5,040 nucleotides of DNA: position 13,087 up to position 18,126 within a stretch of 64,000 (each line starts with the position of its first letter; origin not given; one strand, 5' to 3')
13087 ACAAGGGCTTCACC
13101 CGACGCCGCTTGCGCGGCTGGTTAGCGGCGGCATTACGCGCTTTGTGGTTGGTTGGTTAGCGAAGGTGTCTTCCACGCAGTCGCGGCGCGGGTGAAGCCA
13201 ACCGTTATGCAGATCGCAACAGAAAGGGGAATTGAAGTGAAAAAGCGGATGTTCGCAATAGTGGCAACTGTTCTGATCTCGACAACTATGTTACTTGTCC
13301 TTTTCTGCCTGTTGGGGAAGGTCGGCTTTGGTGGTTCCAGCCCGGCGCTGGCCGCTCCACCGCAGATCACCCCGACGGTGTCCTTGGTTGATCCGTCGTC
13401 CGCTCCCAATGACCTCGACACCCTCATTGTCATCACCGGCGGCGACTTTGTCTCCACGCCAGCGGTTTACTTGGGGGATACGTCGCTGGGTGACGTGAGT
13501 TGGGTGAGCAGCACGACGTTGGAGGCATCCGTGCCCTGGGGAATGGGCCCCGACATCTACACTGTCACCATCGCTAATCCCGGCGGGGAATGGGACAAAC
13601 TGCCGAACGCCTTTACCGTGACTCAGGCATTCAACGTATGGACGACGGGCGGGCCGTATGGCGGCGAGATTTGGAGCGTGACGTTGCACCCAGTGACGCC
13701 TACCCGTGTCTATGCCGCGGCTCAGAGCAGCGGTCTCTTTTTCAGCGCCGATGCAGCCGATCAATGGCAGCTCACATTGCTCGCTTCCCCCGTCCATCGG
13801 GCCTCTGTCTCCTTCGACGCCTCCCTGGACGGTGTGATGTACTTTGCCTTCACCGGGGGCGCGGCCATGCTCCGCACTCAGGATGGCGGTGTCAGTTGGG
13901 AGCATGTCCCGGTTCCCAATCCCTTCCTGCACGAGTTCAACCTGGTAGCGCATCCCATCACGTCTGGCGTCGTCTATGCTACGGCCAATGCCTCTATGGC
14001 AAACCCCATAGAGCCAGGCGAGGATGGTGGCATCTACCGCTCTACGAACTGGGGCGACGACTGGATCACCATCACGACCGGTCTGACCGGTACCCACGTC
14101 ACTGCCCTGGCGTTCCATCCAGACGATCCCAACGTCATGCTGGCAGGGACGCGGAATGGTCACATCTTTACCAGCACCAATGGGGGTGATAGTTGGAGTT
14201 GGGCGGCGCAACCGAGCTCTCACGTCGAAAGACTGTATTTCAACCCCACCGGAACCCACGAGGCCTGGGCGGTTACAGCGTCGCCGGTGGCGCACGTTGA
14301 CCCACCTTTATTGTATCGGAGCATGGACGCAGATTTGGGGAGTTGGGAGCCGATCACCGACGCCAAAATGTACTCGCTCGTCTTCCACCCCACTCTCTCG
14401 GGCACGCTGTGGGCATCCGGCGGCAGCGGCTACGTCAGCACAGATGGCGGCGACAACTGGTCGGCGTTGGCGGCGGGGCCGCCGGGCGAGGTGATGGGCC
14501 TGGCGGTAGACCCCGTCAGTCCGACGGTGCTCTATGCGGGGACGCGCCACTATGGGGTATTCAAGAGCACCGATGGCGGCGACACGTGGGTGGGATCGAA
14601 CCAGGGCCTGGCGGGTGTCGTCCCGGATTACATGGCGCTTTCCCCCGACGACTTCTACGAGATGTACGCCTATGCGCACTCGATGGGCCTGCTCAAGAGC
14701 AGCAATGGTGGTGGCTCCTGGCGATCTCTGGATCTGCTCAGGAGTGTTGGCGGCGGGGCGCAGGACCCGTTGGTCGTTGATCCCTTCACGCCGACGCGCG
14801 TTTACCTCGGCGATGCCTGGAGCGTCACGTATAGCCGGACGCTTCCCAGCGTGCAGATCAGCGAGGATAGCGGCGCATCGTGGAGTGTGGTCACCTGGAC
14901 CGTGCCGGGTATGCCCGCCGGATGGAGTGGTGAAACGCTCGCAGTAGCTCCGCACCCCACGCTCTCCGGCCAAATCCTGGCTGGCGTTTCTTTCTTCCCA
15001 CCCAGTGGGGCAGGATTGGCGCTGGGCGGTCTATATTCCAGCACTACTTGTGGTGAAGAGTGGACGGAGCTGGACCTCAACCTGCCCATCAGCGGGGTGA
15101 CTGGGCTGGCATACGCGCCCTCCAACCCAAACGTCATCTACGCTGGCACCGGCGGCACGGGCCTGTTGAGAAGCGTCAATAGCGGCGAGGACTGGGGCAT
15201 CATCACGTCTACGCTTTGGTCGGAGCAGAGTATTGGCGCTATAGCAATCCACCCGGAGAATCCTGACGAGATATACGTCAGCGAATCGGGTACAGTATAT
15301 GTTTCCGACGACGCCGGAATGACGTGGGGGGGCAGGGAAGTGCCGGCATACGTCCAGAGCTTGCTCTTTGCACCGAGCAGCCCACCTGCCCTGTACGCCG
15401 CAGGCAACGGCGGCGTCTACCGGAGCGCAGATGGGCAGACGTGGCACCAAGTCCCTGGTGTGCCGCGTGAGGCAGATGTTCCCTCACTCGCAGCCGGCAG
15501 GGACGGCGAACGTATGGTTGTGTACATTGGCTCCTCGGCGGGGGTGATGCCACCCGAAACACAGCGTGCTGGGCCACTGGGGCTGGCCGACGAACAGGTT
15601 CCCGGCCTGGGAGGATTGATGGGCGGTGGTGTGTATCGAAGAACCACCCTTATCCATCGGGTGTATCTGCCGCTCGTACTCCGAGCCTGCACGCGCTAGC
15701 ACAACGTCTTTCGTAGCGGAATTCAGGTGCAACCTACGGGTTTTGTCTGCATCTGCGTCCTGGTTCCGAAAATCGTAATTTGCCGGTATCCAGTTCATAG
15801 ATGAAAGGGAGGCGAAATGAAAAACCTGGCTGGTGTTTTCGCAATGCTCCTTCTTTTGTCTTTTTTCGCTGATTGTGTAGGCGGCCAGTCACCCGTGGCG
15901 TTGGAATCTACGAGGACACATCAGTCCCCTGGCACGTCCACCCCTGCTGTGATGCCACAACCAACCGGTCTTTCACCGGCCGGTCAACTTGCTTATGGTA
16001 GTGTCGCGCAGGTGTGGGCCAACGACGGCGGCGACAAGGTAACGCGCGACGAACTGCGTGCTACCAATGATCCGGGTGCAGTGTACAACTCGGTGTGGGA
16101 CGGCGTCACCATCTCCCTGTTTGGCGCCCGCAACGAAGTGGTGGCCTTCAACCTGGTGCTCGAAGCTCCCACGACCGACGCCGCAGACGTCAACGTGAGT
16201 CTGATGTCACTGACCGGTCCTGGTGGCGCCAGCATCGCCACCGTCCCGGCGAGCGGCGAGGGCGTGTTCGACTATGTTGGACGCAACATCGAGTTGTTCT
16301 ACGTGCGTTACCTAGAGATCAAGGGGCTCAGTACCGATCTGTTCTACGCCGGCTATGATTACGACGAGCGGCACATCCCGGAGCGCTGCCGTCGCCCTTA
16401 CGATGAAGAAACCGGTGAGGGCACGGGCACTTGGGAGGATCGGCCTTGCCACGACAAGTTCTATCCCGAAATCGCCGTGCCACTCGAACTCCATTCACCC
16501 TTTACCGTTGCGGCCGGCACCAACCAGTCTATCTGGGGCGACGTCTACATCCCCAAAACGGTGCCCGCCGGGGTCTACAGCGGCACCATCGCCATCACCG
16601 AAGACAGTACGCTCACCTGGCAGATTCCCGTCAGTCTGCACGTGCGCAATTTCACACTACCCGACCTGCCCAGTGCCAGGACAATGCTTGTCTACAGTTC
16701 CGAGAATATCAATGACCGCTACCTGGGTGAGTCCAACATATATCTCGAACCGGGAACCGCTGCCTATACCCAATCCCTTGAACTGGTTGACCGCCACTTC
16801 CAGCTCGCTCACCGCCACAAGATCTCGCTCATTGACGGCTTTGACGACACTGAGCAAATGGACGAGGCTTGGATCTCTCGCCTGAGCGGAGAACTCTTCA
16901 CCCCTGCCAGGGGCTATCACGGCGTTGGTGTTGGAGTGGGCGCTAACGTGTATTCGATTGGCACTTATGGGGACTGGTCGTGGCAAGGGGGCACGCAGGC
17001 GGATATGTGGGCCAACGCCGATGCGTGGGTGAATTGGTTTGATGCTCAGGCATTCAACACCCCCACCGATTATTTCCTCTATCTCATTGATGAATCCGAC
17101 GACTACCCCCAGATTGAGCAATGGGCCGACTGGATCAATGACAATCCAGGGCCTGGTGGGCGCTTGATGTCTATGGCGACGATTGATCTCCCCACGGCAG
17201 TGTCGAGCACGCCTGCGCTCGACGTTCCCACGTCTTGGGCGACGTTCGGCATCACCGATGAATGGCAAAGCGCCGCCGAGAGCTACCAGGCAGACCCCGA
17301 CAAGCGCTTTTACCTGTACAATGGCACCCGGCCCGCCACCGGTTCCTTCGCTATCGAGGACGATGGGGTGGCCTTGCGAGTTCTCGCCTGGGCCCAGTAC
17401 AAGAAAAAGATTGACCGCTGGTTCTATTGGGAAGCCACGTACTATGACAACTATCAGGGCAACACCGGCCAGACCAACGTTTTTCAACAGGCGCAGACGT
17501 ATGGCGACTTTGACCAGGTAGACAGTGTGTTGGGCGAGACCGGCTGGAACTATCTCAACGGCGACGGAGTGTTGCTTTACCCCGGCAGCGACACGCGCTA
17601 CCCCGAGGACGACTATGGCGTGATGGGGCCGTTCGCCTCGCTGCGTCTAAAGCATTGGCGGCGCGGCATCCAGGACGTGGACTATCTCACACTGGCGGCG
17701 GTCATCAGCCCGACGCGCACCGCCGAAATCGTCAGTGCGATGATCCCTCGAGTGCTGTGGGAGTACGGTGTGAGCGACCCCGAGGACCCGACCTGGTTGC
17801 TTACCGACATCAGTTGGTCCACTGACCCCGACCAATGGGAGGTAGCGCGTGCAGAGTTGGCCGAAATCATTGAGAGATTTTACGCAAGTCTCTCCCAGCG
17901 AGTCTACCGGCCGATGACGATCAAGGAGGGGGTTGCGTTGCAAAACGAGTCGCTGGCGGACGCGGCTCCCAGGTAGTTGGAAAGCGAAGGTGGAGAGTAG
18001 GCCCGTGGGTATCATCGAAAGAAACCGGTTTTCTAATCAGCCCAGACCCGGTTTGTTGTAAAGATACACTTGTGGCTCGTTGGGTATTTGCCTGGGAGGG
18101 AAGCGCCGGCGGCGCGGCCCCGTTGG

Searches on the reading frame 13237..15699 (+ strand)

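Call 9: search_protein_families(library=pfam, proteins=[window:13237-15699:+], max_evalue=0.001)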
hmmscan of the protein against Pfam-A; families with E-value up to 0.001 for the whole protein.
window:13237-15699:+ (820 aa): 5 families
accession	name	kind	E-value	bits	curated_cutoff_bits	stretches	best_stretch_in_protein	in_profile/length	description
PF15902.12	Sortilin-Vps10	-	1.3e-28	100.4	33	3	211-335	3-121/446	Sortilin, neurotensin receptor 3,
PF14870.12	PSII_BNR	-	1.1e-10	41.7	27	1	165-409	38-267/303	Photosynthesis system II assembly factor YCF48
PF02012.26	BNR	-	5.1e-07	29.2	27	0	399-409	1-11/12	BNR/Asp-box repeat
PF01833.30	TIG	-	1.8e-05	25.1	20.9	1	46-121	1-77/84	IPT/TIG domain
PF19755.4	DUF6242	-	0.00022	21.6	29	0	639-697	163-217/217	Domain of unknown function (DUF6242)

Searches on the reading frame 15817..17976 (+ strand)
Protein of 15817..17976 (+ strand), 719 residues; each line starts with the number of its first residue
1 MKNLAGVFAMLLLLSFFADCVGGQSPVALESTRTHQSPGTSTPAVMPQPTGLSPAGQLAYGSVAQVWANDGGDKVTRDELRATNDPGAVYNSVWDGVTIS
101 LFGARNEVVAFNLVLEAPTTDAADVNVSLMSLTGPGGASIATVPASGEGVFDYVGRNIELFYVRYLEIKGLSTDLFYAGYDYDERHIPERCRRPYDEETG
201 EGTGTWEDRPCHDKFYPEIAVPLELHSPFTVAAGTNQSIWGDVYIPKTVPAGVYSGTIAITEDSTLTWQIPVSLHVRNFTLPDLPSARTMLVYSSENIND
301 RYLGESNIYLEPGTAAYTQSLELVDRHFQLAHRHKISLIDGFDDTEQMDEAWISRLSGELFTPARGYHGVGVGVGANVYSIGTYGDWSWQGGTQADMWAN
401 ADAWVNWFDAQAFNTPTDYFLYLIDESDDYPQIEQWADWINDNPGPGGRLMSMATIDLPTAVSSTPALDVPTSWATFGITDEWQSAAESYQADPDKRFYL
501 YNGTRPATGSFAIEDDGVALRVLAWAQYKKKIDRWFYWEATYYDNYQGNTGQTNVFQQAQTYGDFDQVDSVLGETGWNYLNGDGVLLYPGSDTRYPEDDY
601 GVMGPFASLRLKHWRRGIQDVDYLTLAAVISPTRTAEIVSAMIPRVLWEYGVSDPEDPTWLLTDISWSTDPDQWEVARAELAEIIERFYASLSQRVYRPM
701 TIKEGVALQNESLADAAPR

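Call 14: find_encoding_contigs(protein=window:15817-17976:+, flank=10000, max_places=10)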
Protein window:15817-17976:+ (719 aa): 9 contigs read that carry it; 7 places shown.
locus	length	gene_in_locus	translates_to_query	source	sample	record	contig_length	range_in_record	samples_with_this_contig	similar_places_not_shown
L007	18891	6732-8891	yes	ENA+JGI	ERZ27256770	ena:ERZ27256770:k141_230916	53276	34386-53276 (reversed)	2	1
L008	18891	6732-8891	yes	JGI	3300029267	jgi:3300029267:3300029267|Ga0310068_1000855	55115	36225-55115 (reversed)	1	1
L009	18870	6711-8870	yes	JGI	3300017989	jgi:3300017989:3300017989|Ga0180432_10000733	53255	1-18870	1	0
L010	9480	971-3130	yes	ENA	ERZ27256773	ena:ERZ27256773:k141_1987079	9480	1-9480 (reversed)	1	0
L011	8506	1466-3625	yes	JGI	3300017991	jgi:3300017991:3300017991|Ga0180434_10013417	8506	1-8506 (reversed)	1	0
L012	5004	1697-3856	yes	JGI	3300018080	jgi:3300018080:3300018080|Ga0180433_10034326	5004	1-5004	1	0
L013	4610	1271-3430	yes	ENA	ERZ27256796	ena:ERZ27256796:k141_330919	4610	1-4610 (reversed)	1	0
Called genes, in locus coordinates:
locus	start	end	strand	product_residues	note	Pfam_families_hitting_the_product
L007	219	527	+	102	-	-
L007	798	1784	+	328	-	PF01555:N6_N4_Mtase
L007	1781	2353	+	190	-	PF09195:Endonuc-BglII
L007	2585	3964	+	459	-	PF13229:Beta_helix, PF05048:NosD, PF13229:Beta_helix, PF05048:NosD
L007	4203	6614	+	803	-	PF01833:TIG (faint), PF25852:DUF6242_C (faint), PF14870:PSII_BNR (weak), PF02012:BNR (faint), PF15902:Sortilin-Vps10 (weak)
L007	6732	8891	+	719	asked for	-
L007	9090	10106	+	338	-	PF00586:AIRS, PF02769:AIRS_C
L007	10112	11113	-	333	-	PF08240:ADH_N, PF00107:ADH_zinc_N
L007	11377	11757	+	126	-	PF03259:Robl_LC7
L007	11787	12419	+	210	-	PF02830:V4R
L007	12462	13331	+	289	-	PF00072:Response_reg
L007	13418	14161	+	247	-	PF00535:Glycos_transf_2, PF13641:Glyco_tranf_2_3 (weak)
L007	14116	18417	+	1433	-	PF09586:YfhO (faint), PF01943:Polysacc_synt, PF13440:Polysacc_synt_3, PF01554:MatE (weak)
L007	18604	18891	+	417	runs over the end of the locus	PF00483:NTP_transferase, PF24894:Hexapep_GlmU (faint), PF25084:LbH_EIF2B (faint), PF25247:LbH_GLGC, PF00132:Hexapep (faint), PF25087:GMPPB_C (faint)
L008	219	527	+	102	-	-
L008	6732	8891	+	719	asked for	-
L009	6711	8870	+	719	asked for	-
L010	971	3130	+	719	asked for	-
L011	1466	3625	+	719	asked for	-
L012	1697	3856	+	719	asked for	-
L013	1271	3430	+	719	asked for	-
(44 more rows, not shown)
